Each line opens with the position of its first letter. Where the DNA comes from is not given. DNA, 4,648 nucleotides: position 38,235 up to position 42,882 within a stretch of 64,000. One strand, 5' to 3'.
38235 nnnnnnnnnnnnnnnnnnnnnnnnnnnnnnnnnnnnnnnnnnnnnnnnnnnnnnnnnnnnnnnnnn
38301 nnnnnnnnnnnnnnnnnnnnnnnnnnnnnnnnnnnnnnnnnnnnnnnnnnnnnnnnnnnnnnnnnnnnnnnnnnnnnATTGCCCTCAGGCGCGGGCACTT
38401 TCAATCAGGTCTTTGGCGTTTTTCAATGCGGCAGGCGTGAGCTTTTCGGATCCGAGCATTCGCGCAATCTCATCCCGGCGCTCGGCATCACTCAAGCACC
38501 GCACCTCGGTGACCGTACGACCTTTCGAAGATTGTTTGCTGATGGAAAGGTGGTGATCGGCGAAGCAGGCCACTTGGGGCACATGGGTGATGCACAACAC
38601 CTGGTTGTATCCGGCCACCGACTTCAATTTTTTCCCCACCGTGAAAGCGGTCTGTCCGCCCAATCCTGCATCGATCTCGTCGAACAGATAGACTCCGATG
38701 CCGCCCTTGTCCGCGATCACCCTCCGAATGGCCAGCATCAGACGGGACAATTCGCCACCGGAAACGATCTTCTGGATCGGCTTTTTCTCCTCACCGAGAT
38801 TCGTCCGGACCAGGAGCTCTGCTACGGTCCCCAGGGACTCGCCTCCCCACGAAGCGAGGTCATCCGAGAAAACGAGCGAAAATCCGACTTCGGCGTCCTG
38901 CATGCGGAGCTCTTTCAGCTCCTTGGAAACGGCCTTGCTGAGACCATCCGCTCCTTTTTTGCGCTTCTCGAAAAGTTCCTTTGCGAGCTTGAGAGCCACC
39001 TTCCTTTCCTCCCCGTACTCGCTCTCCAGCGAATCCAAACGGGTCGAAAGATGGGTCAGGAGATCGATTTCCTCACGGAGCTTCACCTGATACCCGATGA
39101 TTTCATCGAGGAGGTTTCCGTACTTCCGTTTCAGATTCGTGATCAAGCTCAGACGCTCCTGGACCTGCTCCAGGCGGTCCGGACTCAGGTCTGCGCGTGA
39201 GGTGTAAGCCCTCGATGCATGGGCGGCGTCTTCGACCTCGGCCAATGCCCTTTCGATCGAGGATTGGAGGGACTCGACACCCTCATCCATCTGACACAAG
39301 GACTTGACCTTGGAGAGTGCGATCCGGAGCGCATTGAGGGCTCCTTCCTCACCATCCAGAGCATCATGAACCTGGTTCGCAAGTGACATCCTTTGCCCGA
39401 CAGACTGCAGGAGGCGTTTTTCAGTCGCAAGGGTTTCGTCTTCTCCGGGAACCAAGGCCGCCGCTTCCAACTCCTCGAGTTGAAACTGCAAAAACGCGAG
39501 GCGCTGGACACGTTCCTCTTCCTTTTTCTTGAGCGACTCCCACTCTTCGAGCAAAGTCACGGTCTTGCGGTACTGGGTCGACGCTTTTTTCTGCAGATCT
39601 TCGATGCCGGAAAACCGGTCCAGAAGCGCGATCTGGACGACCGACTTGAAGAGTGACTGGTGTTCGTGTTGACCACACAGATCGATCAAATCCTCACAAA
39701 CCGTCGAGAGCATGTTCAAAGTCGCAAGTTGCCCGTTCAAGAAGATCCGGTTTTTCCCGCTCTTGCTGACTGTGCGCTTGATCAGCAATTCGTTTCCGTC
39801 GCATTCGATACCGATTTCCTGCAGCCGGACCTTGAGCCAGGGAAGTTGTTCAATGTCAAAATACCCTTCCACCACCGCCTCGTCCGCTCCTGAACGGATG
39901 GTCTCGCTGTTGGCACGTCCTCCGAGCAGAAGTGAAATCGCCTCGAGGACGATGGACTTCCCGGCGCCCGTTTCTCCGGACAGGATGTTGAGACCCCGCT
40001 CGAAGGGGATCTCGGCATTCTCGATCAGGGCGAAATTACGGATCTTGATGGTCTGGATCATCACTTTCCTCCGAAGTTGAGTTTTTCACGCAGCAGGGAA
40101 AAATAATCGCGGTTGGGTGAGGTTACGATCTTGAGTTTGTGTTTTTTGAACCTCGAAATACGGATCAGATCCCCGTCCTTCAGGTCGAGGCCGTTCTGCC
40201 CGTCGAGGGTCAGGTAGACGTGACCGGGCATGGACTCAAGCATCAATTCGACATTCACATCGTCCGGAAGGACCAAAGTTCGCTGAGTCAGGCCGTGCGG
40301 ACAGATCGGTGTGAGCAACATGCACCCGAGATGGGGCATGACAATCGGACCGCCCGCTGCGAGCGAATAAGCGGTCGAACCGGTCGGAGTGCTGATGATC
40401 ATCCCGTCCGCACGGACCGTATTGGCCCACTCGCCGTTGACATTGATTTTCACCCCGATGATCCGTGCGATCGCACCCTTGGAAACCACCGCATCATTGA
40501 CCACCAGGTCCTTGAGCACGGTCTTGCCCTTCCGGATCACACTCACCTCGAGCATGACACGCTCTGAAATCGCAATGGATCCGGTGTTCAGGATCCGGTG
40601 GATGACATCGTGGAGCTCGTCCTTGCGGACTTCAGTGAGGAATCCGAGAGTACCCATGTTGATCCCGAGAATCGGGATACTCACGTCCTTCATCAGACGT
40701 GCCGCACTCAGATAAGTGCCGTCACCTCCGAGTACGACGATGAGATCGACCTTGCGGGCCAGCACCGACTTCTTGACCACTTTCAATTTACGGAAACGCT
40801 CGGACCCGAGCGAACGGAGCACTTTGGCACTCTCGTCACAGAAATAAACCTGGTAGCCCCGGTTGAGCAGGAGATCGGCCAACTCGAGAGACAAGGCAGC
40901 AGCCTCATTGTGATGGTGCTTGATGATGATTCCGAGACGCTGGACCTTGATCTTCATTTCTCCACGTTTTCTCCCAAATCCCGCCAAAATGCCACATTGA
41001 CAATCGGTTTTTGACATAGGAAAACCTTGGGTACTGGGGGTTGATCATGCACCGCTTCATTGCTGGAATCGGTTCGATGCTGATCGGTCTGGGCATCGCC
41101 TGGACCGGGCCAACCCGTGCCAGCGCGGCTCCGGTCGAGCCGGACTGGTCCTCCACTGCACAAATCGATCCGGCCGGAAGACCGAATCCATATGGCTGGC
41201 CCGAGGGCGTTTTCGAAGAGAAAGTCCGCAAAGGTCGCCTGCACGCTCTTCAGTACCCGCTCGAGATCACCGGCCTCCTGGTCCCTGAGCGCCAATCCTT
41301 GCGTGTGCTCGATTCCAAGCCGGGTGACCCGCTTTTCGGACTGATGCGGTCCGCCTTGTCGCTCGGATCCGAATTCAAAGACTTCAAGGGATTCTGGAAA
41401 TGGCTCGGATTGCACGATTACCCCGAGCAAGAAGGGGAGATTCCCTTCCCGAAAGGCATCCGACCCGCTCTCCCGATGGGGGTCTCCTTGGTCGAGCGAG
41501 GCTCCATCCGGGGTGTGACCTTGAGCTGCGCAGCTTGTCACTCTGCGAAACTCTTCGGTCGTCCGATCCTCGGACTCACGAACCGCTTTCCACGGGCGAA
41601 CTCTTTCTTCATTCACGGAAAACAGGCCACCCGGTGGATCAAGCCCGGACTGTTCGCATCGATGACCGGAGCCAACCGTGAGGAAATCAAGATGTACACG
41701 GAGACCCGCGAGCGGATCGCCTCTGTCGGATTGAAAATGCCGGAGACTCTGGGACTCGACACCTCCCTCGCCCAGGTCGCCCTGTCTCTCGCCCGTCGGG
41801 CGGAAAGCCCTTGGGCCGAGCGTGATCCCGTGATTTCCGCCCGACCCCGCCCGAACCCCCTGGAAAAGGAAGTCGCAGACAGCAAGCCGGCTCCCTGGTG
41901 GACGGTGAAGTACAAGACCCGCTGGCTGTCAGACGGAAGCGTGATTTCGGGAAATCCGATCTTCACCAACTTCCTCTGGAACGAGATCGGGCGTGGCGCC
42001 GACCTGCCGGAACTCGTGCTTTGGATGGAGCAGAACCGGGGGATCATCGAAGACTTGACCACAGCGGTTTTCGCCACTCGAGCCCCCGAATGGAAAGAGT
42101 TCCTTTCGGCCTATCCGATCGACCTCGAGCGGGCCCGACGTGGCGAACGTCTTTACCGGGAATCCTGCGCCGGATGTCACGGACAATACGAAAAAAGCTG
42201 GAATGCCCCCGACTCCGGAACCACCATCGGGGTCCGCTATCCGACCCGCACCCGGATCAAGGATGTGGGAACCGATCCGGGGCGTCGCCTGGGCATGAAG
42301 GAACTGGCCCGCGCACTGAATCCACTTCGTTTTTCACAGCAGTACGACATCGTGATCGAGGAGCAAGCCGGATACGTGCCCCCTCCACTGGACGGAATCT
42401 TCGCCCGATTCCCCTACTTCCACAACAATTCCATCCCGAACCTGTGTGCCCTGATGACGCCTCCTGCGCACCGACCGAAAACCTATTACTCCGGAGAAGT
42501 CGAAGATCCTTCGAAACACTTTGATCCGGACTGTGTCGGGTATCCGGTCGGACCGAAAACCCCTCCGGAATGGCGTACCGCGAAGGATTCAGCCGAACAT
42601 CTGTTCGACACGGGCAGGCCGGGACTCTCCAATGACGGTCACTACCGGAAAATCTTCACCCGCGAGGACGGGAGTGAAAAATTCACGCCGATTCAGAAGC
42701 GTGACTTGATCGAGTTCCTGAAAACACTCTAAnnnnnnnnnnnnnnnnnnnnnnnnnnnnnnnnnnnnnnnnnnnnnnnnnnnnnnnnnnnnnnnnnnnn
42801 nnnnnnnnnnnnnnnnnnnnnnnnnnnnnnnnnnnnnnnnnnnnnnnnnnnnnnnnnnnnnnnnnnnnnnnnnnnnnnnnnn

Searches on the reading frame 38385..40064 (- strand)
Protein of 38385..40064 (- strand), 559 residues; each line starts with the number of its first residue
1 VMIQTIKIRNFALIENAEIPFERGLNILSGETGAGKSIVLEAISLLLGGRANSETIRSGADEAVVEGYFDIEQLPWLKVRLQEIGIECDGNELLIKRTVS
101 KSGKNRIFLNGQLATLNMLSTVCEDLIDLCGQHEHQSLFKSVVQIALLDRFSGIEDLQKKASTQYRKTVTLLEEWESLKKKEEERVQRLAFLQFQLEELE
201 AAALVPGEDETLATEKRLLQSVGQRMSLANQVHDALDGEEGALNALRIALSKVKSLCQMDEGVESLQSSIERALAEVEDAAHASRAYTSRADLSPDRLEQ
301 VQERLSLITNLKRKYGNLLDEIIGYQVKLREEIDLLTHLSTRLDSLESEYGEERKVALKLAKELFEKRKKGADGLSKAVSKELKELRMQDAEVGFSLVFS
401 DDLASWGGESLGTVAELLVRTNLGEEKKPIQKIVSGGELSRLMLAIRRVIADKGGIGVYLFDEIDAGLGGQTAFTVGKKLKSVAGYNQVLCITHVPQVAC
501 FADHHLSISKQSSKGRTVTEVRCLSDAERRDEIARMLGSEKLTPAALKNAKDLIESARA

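Call 3: search_protein_families(library=pfam, proteins=[window:38385-40064:-], max_evalue=0.1)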
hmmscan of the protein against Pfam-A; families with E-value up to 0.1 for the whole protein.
window:38385-40064:- (559 aa): 10 families
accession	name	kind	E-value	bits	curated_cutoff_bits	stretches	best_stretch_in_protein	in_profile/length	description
PF02463.25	SMC_N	-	2.7e-22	79.7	40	1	2-513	1-216/220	RecF/RecN/SMC N terminal domain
PF13476.12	AAA_23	-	4.8e-16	60.4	27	1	6-190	2-191/201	AAA domain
PF13175.12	AAA_15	-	2.5e-12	47.6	32.1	1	1-498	1-373/374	AAA ATPase domain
PF13555.12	AAA_29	-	0.00019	21.5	27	1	4-51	2-50/61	P-loop containing region of AAA domain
PF13401.12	AAA_22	-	0.0018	19.1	27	0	22-57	4-33/130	AAA domain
PF13304.12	AAA_21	-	0.0099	16.4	27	0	25-50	1-29/304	AAA domain, putative AbiEii toxin, Type IV TA system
PF15665.10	FAM184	-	0.01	16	32.7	0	154-280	83-198/211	Family with sequence similarity 184, A and B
PF06419.17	COG6_N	-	0.038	14.6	27.4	0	253-315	39-101/114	Conserved oligomeric complex COG6, N-terminal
PF00005.33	ABC_tran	-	0.041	14.9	25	0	28-49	16-37/137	ABC transporter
PF13514.12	AAA_27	-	0.041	13.9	22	1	1-49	1-52/206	AAA domain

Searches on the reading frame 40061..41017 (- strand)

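Call 3: search_protein_families(library=pfam, proteins=[window:40061-41017:-], max_evalue=0.1)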
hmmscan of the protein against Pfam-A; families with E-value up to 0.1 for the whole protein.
window:40061-41017:- (318 aa): 4 families
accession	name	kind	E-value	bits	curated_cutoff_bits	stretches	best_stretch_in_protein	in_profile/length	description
PF20143.4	NAD_kinase_C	-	1.6e-31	109.1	23.7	1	174-293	2-120/126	ATP-NAD kinase C-terminal domain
PF01513.26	NAD_kinase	-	1.6e-25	90.3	25.5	1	28-144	1-127/130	ATP-NAD kinase N-terminal domain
PF00781.29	DAGK_cat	-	0.00081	19.4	23.6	1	78-123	44-91/125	Diacylglycerol kinase catalytic domain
PF00365.25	PFK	-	0.0013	18.6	30.9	1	68-119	67-121/277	Phosphofructokinase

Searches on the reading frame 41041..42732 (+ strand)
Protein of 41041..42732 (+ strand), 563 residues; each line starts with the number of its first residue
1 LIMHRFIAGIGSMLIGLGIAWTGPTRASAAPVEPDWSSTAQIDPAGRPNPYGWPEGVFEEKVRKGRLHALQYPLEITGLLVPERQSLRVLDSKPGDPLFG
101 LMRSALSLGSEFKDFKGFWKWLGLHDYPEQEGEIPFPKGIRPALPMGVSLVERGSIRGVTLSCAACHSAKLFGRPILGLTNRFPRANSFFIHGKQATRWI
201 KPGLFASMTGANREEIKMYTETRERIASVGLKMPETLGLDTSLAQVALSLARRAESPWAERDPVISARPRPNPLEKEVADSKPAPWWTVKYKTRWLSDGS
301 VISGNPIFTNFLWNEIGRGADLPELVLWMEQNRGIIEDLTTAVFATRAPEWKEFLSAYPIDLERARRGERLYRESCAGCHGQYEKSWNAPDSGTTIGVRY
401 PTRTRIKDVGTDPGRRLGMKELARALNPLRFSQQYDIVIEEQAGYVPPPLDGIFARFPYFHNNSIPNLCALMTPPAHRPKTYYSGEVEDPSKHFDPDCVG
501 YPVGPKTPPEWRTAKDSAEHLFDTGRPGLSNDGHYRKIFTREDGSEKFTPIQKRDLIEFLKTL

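Call 3: search_protein_families(library=pfam, proteins=[window:41041-42732:+], max_evalue=0.1)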
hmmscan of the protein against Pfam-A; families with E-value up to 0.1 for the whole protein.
window:41041-42732:+ (563 aa): 5 families
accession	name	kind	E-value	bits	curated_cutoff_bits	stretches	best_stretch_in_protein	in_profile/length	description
PF21419.2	RoxA-like_Cyt-c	-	2.8e-12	46.4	26.7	1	444-482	1-38/39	RoxA-like, cytochrome c-like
PF13442.11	Cytochrome_CBB3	-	2.7e-06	28.1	27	1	364-384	2-20/68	Cytochrome C oxidase, cbb3-type, subunit III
PF00034.26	Cytochrom_C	-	3.2e-05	25.6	21.3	0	366-387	2-23/90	Cytochrome c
PF02167.20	Cytochrom_C1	-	0.024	14.7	22.8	0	361-381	11-31/219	Cytochrome C1 family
PF09086.16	DUF1924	-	0.088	13.6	22.5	0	157-171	23-37/96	Domain of unknown function (DUF1924)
